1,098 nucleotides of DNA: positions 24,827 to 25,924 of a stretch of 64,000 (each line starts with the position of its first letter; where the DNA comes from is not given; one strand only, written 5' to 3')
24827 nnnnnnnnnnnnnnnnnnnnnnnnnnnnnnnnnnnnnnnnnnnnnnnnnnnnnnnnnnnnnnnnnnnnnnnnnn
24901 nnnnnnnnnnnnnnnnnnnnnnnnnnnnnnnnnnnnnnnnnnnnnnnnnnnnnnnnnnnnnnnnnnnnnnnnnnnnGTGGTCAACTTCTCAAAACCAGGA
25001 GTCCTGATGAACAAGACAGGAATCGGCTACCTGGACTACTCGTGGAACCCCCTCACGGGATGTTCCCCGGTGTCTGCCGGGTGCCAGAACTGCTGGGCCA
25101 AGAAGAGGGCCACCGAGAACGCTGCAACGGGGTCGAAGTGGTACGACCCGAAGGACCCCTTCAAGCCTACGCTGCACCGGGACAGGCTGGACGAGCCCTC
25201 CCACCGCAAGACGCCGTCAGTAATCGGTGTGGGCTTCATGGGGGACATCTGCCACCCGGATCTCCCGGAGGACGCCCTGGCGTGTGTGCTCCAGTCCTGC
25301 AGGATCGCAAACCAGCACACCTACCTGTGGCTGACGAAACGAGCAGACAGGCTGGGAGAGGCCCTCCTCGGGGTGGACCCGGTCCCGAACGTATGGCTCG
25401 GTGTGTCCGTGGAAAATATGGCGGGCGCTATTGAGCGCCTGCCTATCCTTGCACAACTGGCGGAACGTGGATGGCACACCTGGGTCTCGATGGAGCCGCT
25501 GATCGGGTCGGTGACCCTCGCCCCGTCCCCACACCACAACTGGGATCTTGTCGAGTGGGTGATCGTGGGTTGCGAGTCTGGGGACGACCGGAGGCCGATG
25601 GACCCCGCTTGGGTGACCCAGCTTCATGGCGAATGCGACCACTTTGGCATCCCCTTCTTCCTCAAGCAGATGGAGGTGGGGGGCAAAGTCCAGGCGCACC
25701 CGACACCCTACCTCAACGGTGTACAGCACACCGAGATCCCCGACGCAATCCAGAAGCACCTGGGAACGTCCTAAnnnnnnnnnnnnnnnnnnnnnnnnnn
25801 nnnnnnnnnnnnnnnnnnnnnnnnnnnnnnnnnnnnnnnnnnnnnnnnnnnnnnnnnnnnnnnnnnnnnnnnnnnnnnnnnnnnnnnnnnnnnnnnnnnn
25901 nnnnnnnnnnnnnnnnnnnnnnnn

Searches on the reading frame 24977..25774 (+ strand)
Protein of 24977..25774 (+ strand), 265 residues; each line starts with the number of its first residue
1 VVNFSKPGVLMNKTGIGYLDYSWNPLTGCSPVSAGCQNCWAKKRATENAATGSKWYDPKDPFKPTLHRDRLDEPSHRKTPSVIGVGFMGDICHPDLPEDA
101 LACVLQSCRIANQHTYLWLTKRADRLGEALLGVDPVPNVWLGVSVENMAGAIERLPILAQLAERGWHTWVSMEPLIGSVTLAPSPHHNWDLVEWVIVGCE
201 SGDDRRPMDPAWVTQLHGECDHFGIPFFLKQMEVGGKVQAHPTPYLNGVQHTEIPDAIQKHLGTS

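Call 21: search_protein_families(library=phrogs, proteins=[window:24977-25774:+], max_evalue=0.001)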
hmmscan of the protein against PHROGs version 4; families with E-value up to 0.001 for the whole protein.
window:24977-25774:+ (265 aa): 1 family
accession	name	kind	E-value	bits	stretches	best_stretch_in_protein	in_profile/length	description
phrog_2045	-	unknown function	5.8e-62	210.8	1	11-234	2-233/299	-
